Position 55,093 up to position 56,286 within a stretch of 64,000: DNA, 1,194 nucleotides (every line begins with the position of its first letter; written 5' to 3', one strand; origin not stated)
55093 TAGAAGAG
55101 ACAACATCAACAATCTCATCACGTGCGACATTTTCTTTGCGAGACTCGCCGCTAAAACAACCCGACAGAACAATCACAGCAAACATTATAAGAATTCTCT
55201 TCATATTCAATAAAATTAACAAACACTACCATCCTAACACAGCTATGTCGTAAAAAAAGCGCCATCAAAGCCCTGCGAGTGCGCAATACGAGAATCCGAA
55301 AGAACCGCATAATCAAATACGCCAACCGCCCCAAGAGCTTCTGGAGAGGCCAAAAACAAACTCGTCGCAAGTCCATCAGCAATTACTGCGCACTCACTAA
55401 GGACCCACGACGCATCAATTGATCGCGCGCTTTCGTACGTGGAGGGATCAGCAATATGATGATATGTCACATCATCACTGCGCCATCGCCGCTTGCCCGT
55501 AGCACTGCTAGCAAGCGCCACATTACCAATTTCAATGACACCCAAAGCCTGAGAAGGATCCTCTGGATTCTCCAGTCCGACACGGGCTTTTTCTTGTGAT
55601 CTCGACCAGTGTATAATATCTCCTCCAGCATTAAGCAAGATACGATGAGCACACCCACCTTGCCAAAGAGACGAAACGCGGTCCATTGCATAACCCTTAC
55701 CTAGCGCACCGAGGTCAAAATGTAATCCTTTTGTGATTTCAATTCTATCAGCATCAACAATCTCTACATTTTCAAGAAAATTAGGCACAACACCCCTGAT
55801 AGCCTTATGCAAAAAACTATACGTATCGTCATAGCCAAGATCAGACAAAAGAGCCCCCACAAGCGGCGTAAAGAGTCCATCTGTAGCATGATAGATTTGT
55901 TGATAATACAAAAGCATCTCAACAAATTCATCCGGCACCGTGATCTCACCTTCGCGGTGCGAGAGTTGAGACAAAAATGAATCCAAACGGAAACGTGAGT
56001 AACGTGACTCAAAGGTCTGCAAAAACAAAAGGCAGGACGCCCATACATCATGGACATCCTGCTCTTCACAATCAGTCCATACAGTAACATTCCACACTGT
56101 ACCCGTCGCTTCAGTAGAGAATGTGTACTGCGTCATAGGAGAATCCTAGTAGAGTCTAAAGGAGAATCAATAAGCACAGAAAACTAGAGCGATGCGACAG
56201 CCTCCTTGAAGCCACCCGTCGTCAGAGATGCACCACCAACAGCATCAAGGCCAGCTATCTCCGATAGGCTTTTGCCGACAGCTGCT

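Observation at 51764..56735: Terminator-bounded five-gene operon: FMN-binding lipoprotein, ApbE, lipoprotein serine hydrolase, APH-type kinase, MFS transporter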

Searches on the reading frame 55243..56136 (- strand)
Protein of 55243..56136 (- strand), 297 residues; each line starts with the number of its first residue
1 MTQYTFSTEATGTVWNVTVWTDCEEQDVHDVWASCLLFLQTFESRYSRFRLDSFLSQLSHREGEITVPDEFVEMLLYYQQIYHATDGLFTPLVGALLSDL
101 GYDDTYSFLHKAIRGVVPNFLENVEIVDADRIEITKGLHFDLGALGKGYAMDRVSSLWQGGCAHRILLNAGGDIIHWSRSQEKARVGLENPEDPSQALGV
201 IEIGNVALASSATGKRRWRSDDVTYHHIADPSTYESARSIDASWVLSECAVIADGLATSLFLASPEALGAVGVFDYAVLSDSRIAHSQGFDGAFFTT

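Call 4: search_protein_families(library=pfam, proteins=[window:55243-56136:-], max_evalue=1)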
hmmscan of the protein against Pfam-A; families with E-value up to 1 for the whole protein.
window:55243-56136:- (297 aa): 1 family
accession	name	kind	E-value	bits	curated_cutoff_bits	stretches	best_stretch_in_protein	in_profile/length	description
PF02424.20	ApbE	-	3.5e-41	141.9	25.6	1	12-267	2-250/266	ApbE family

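Call 5: search_protein_families(library=ncbifam, proteins=[window:55243-56136:-], max_evalue=1)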
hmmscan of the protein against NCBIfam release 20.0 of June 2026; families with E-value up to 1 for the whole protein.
window:55243-56136:- (297 aa): 1 family
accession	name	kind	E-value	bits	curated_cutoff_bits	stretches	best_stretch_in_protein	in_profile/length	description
NF007774.0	PRK10461.1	equivalog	3.4e-11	42.6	498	1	6-266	37-311/351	FAD:protein FMN transferase ApbE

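Call 9: find_encoding_contigs(protein=window:55243-56136:-, flank=10000, max_places=6)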
Protein window:55243-56136:- (297 aa): 1 contig read that carries it; 1 place shown.
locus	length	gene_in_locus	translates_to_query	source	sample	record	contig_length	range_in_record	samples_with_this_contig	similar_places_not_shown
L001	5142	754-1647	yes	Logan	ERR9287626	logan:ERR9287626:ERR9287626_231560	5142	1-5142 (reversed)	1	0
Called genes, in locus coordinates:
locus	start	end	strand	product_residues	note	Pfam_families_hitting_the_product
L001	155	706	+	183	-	-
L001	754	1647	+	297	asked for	PF02424:ApbE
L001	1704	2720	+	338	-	PF02129:Peptidase_S15 (weak), PF00561:Abhydrolase_1 (weak), PF12146:Hydrolase_4, PF20434:BD-FAE (faint), PF12740:PETase (faint), PF00326:Peptidase_S9, PF01738:DLH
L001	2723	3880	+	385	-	PF01633:Choline_kinase (weak)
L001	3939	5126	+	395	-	-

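Call 20: search_solved_structures(query=window:55243-56136:-, max_evalue=0.001, show_alignments=2)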
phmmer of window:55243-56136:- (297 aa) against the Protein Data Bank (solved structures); distinct sequences matched with E-value up to 0.001: 13.
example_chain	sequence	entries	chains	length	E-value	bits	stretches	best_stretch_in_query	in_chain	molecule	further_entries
1vrm_A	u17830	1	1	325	1.6e-16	64.2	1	65-264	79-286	hypothetical protein TM1553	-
4xdt_A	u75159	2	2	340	5.4e-14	55.8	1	4-267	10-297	FAD:protein FMN transferase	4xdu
7esa_A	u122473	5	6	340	3.7e-13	53.1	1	84-263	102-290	FAD:protein FMN transferase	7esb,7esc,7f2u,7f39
4ifu_A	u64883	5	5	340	3.7e-13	53.1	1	4-267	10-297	FAD:protein FMN transferase | Thiamine biosynthesis lipoprotein ApbE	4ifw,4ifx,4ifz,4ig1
7mgt_A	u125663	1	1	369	5e-13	52.7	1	4-267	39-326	FAD:protein FMN transferase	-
4xdr_A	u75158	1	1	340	4.7e-12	49.5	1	4-267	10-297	FAD:protein FMN transferase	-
6nxi_A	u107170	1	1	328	3.1e-11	46.8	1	122-268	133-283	FAD:protein FMN transferase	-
6nxj_A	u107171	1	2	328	7.7e-10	42.2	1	122-268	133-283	FAD:protein FMN transferase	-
3pnd_A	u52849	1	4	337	1.3e-09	41.4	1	10-264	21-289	Thiamine biosynthesis lipoprotein ApbE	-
4xgw_A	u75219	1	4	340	9.1e-08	35.4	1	137-268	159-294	FAD:protein FMN transferase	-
5mgy_H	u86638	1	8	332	1.4e-07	34.8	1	126-267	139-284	FAD:protein FMN transferase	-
2o18_A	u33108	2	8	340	3.3e-07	33.6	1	137-268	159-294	Thiamine biosynthesis lipoprotein apbE | FAD:protein FMN transferase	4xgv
4xgx_A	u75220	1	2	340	3.9e-07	33.3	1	137-268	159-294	FAD:protein FMN transferase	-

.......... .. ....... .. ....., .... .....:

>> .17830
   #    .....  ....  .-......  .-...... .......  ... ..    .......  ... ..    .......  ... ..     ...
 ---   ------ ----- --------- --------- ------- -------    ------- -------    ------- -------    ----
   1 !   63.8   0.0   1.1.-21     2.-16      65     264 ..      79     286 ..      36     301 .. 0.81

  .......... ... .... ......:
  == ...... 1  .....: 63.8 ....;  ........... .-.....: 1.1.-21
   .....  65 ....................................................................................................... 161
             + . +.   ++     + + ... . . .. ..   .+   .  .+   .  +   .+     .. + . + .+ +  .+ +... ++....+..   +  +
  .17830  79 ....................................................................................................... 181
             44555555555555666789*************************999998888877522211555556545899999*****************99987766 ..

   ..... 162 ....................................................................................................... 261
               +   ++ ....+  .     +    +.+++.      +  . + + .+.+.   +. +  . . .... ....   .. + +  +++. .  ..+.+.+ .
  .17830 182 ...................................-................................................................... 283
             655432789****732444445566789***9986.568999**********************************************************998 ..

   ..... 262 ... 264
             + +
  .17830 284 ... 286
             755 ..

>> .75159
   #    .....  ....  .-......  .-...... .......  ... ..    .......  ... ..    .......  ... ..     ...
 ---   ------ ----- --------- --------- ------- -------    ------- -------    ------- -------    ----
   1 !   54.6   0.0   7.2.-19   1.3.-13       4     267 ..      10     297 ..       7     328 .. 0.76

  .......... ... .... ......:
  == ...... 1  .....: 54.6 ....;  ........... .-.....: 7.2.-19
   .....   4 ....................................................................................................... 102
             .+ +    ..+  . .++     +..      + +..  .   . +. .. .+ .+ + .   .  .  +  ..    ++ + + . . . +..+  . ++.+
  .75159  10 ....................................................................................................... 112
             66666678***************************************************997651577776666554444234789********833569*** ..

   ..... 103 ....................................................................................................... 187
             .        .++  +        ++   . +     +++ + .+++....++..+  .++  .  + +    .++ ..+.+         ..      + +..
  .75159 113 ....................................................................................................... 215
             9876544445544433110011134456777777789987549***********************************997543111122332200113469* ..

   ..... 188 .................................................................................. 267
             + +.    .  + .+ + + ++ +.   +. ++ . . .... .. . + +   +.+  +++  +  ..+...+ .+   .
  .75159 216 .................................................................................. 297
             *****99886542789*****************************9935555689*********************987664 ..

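Call 22: find_related_loci(query=A2, collection=genome_contigs, flank=8000)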
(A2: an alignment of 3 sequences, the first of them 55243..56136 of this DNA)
Query A2 (297 aa) in genome_contigs; peptide patterns used: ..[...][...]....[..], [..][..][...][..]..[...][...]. (x = any residue, [..] = any of these).
71 stretches matched a pattern; 12 encode a relative of the query (tblastn E <= 1e-3); 12 distinct loci.
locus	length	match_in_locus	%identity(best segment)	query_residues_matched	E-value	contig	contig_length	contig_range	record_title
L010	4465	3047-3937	46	1-296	4e-84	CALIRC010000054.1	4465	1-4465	MAG: Candidatus Pacebacteria bacterium isolate R4_Bin_METABAT__73_1 genome assembly, contig: c_000002812410, whole genom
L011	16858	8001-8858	38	5-295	4e-55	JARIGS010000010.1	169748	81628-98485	MAG: Candidatus Nomurabacteria bacterium isolate CullarsAll.DT.37 k141_237192, whole genome shotgun sequence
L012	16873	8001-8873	36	1-296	4e-55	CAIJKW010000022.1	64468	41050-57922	uncultured bacterium isolate MJ-time_bin-4611 genome assembly, contig: bin-4611:22/57, whole genome shotgun sequence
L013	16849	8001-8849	38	6-290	1e-52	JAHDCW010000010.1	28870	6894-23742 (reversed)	MAG: Candidatus Paceibacterota bacterium isolate MAG-143 RZ_4528, whole genome shotgun sequence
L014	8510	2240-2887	37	9-227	7e-36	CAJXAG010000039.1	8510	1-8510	TPA_asm: uncultured bacterium isolate ERR599159_bin.108_MetaBAT_v2.12.1_MAG genome assembly, contig: NODE_4325_length_85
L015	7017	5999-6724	34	9-258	3e-31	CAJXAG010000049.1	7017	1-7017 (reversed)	TPA_asm: uncultured bacterium isolate ERR599159_bin.108_MetaBAT_v2.12.1_MAG genome assembly, contig: NODE_5873_length_70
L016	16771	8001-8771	29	21-262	1e-15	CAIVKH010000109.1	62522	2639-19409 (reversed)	uncultured bacterium isolate AM-2014_bin-1020 genome assembly, contig: bin-1020:109/383, whole genome shotgun sequence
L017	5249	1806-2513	27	38-265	2e-14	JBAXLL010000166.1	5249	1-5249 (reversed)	MAG: Verrucomicrobiota bacterium isolate ELA426 MAG426_166, whole genome shotgun sequence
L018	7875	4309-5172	26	1-290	1e-11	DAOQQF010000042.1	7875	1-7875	MAG TPA_asm: Candidatus Absconditabacterales bacterium isolate AMR_MDS_0425 NODE_5110_length_7875_cov_5.110230, whole ge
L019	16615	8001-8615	28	36-233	1e-11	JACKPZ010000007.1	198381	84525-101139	MAG: Akkermansiaceae bacterium isolate HK-STAS-VERR-7 HK-STAS-VERR-7_7, whole genome shotgun sequence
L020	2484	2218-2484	33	7-91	2e-5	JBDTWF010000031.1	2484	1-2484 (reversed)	MAG: Candidatus Moraniibacteriota bacterium isolate cluster3_bin.85 NODE_299959_length_2484_cov_5.587073, whole genome s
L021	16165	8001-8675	30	37-263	2e-21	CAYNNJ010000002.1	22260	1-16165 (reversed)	MAG TPA_asm: uncultured Bdellovibrionales bacterium isolate SRP189682_co2_170 genome assembly, contig: NODE_3374_length_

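Call 85: search_protein_families(library=pfam, proteins=[L011:8887-9303:+, L012:6819-7352:+, L015:3496-5004:+, L015:5022-5978:+, L011:7470-7985:+], max_evalue=0.01)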
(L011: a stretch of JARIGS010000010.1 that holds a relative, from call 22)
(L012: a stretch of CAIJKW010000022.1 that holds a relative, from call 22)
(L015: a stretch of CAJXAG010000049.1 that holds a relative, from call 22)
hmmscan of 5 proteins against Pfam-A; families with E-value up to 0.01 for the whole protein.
L011:8887-9303:+ (138 aa): 2 families
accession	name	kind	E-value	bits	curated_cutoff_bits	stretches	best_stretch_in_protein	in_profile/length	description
PF07681.17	DoxX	-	2.6e-08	34.8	23.6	1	20-103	2-83/85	DoxX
PF04173.18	DoxD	-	0.0026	18.1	22.7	1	69-137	72-145/167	TQO small subunit DoxD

L012:6819-7352:+ (177 aa): 1 family
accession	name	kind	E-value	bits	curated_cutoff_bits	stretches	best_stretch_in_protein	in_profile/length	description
PF07681.17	DoxX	-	5.4e-07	30.6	23.6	1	28-109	4-83/85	DoxX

L015:3496-5004:+ (502 aa): 1 family
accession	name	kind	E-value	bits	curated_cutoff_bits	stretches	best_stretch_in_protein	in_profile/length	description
PF00175.26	NAD_binding_1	-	4.4e-13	50.3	22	1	378-480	1-108/109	Oxidoreductase NAD-binding domain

L015:5022-5978:+ (318 aa): 0 families

L011:7470-7985:+ (171 aa): 1 family
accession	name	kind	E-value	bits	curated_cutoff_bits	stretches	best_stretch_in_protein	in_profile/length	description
PF04205.19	FMN_bind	-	0.00052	21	22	1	94-163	5-73/77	FMN-binding domain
